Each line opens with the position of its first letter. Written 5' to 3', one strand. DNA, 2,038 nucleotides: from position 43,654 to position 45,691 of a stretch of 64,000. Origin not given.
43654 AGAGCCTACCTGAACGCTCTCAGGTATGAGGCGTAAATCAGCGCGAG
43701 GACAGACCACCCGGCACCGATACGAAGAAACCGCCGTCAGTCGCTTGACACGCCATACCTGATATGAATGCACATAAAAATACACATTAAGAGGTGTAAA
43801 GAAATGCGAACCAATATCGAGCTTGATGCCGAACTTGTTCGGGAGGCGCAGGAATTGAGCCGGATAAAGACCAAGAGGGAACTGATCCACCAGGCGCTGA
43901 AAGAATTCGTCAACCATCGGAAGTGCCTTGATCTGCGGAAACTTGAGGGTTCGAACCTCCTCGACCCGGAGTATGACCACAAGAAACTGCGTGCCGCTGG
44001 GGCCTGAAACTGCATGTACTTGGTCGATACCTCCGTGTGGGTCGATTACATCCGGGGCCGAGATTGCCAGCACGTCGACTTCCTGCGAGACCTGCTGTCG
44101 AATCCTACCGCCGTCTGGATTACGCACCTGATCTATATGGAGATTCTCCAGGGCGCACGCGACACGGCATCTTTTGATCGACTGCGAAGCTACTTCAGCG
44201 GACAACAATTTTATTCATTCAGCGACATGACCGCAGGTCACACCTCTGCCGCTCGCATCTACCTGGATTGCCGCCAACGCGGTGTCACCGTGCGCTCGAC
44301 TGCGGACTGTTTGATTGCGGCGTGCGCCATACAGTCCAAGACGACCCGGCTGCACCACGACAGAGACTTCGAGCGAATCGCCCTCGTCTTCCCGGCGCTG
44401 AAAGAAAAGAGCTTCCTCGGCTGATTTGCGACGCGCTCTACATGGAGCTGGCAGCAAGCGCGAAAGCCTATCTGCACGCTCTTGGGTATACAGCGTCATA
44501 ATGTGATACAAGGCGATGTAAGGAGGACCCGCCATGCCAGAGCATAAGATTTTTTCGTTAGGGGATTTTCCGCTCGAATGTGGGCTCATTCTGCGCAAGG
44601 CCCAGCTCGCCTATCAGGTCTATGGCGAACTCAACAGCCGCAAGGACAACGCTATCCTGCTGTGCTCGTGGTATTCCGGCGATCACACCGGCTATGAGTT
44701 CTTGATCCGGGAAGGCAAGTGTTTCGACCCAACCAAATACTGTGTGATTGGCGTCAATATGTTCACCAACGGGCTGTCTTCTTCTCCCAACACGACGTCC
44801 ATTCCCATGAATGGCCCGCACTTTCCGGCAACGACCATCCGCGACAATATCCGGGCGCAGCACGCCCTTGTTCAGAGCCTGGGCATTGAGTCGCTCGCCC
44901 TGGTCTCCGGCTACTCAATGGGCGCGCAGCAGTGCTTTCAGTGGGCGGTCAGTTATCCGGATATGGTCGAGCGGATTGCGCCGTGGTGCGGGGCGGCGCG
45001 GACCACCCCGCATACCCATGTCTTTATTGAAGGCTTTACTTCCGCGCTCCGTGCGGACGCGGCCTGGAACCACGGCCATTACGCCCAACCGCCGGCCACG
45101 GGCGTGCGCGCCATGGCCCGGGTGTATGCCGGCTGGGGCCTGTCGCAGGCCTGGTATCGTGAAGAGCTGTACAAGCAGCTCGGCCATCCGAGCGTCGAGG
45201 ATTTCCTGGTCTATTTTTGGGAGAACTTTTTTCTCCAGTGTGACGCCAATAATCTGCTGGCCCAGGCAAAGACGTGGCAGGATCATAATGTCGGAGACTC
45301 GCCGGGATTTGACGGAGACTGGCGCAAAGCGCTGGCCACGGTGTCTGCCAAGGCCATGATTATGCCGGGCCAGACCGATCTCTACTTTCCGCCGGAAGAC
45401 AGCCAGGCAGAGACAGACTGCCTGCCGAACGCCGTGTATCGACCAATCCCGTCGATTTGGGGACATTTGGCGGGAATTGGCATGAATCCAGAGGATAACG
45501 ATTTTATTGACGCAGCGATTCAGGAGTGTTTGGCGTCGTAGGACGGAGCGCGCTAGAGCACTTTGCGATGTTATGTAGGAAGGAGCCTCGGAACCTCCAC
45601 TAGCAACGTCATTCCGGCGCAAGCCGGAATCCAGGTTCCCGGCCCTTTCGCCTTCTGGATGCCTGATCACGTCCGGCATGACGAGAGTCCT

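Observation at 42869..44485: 1.5-kb double vapBC cassette integrated into the 3' end of pdxJ, with duplicated target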

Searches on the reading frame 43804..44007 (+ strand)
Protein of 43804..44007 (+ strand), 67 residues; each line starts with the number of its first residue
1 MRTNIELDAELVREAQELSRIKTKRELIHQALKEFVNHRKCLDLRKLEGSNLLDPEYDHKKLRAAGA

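Call 5: search_protein_families(library=pfam, proteins=[window:43804-44007:+], max_evalue=0.01)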
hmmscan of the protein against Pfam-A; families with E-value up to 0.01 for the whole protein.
window:43804-44007:+ (67 aa): 1 family
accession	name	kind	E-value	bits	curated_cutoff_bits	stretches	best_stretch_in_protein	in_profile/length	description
PF09957.15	VapB_antitoxin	-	4.5e-16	58.9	23.4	1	1-47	1-47/47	Bacterial antitoxin of type II TA system, VapB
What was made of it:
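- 43804..44007 (+): vapB2, a VapB-type antitoxin of 67 aa (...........). Pfam VapB_antitoxin E=4.5e-16 (call 5).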

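Call 54: search_protein_families(library=ncbifam, proteins=[window:43804-44007:+], max_evalue=0.001)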
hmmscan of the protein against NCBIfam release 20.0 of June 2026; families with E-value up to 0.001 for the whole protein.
window:43804-44007:+ (67 aa): 0 families

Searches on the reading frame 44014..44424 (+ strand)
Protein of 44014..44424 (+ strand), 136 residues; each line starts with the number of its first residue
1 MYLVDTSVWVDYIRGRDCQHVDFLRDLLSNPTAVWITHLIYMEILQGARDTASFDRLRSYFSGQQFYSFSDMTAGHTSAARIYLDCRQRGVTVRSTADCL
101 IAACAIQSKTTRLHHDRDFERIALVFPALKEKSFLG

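Call 5: search_protein_families(library=pfam, proteins=[window:44014-44424:+], max_evalue=0.01)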
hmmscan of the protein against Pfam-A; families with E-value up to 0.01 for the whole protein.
window:44014-44424:+ (136 aa): 2 families
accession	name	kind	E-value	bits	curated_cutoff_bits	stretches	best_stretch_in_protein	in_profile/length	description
PF01850.27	PIN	-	1.6e-14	55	23.6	1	2-123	1-118/120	PIN domain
PF13470.12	PIN_3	-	0.0018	19.5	27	1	2-109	2-105/115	PIN domain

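Call 26: find_related_loci(query=window:44014-44424:+, collection=viral_contigs, flank=3000)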
Query window:44014-44424:+ (136 aa) in viral_contigs; peptide patterns used: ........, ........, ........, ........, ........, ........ (x = any residue, [..] = any of these).
5 stretches matched a pattern, but none encodes a relative of the query by tblastn (E <= 1e-3).

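Call 30: find_homologous_proteins(query=window:44014-44424:+, max_evalue=1e-10)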
Query window:44014-44424:+ (136 aa): 624 proteins with E <= 1e-10 among 674 candidates; the best 120 are listed.
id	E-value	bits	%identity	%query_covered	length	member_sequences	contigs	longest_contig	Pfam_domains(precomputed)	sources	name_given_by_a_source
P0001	8.2e-80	283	93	100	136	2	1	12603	PF01850.28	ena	-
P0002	2.5e-79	282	94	99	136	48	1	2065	PF01850.28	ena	-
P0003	1.5e-65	237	79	100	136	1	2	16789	PF01850.28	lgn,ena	-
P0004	1.8e-65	237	80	100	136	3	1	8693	PF01850.28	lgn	-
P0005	8.5e-65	234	79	100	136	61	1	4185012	PF01850.28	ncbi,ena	-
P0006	1.4e-64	234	79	100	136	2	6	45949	PF01850.28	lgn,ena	-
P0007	1.6e-64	234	79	100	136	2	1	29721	PF01850.28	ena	-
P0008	2.5e-64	233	79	100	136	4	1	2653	PF01850.28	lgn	-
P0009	3.7e-64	232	78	99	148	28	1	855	PF01850.28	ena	-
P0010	3.5e-63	229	77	100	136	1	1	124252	PF01850.28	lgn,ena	-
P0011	4.1e-63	229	77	99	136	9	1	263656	PF01850.28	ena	-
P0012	4.3e-63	229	77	99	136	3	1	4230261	PF01850.28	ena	-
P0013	5.9e-63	229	76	100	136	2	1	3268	PF01850.28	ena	-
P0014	7.6e-63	228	76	100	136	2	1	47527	PF01850.28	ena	-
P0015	1.0e-62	228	74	100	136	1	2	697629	PF01850.28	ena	-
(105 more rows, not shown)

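Call 36: find_encoding_contigs(protein=P0005, flank=3000, max_places=4)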
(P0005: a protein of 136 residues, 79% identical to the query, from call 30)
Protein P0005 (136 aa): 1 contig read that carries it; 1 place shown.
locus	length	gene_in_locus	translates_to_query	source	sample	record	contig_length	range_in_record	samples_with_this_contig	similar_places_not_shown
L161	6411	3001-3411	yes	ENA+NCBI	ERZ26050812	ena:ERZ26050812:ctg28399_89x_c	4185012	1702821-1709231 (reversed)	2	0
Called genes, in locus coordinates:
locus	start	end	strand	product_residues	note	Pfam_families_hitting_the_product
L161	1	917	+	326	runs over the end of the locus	PF08240:ADH_N, PF00107:ADH_zinc_N, PF13602:ADH_zinc_N_2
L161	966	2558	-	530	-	PF24684:Vgb_lyase, PF25021:TEN_NHL (faint), PF01436:NHL (faint), PF03088:Str_synth (faint), PF08450:SGL (faint), PF24684:Vgb_lyase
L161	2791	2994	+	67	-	PF09957:VapB_antitoxin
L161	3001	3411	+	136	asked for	PF01850:PIN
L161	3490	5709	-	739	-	PF04151:PPC (faint)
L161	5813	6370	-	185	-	-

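Call 52: search_solved_structures(query=window:44014-44424:+, max_evalue=0.001, show_alignments=1)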
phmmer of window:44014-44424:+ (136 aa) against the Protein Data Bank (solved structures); distinct sequences matched with E-value up to 0.001: 2.
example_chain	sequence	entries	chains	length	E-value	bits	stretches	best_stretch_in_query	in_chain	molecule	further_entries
6a7v_A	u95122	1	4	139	8e-16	61.4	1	3-125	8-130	Ribonuclease VapC11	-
4chg_A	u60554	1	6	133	3.7e-13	52.8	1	3-123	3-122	PROBABLE RIBONUCLEASE VAPC15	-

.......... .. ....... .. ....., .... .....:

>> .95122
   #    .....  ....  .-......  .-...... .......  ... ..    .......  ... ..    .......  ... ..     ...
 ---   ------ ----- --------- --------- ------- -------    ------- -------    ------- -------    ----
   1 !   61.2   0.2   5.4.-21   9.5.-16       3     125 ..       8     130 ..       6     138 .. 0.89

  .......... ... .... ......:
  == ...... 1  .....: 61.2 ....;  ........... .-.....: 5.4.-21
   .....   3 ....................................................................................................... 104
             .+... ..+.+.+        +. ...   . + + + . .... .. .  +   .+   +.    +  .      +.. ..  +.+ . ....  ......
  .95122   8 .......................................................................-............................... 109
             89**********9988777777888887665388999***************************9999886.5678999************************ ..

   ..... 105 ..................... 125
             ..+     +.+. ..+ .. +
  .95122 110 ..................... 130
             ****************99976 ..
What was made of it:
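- Closest known: VapBC type II toxin-antitoxin systems. Same: VapC2 matches VapC11 at E=8e-16 with the four acidic residues conserved (call 52).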

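Call 54: search_protein_families(library=ncbifam, proteins=[window:44014-44424:+], max_evalue=0.001)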
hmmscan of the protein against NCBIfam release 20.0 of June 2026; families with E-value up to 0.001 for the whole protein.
window:44014-44424:+ (136 aa): 2 families
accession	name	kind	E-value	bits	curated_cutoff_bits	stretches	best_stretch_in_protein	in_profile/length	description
NF047959.1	TA_toxin_VapC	equivalog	2.2e-40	137.7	80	1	3-126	2-123/125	type II toxin-antitoxin system VapC family toxin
NF047863.1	VapCLeptosp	equivalog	4.9e-05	23.6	140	1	2-123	1-122/130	type II toxin-antitoxin system tRNA(fMet)-specific endonuclease VapC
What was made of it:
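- On VapBC type II toxin-antitoxin module (both pairs): VapC2 passes the NCBIfam VapC equivalog cut-off (137.7 bits against 80, call 54) and aligns to VapC11 with D5, E43, D98 and D116 identical (call 52).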

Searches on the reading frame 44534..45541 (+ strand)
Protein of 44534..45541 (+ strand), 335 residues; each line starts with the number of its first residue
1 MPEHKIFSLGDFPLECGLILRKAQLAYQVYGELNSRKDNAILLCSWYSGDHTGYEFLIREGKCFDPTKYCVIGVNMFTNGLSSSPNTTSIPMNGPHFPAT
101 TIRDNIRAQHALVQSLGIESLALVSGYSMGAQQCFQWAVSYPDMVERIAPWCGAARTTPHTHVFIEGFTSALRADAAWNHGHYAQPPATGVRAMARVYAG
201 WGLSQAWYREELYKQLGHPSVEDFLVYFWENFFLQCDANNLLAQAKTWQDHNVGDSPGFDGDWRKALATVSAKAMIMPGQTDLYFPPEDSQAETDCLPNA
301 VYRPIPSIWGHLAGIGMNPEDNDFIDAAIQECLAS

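Call 5: search_protein_families(library=pfam, proteins=[window:44534-45541:+], max_evalue=0.01)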
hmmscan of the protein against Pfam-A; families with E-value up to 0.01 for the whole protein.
window:44534-45541:+ (335 aa): 1 family
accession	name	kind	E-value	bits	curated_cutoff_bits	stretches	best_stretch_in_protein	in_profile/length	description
PF00561.26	Abhydrolase_1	-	1.2e-08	35.4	25.8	1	60-299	19-227/245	alpha/beta hydrolase fold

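Call 54: search_protein_families(library=ncbifam, proteins=[window:44534-45541:+], max_evalue=0.001)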
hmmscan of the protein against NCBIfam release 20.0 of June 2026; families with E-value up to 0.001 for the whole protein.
window:44534-45541:+ (335 aa): 11 families
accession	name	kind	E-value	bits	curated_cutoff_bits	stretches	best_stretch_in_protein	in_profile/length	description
NF005757.0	PRK07581.1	subfamily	5.6e-139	462.7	332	1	3-334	6-338/339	hypothetical protein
TIGR01392.2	MetX_acetyl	equivalog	4.4e-47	160.9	500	1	11-313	4-334/351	homoserine O-acetyltransferase MetX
NF001209.0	PRK00175.1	equivalog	7.9e-45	153.3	331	1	6-314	17-357/381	homoserine O-acetyltransferase MetX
NF005262.1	PRK06765.1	equivalog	4.2e-43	147.7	450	1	3-316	3-352/366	E22 family MetX-like putative esterase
NF047916.1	MetX_succinyl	exception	1.7e-32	112.8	560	1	12-311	16-348/370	homoserine O-succinyltransferase MetX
NF047917.1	MetX_acetyl_MTB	exception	3.3e-32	112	475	1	5-311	8-341/361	homoserine O-acetyltransferase MetX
NF005071.0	PRK06489.1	equivalog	5.5e-22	78.3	305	1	7-251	35-283/362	hypothetical protein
NF047915.1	homoser_Ac_Staph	exception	4.2e-06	26.3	500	1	6-138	7-140/320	homoserine O-acetyltransferase MetX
NF051488.1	bifunc_PcaDC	exception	2e-05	23.9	390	0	99-159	58-117/375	bifunctional 3-oxoadipate enol-lactonase/4-carboxymuconolactone decarboxylase PcaDC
NF006449.0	PRK08775.1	equivalog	0.0005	19.1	296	0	100-161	119-180/344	homoserine O-succinyltransferase MetX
TIGR02427.1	protocat_pcaD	equivalog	0.00094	18.6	255.85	0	261-315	183-236/251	3-oxoadipate enol-lactonase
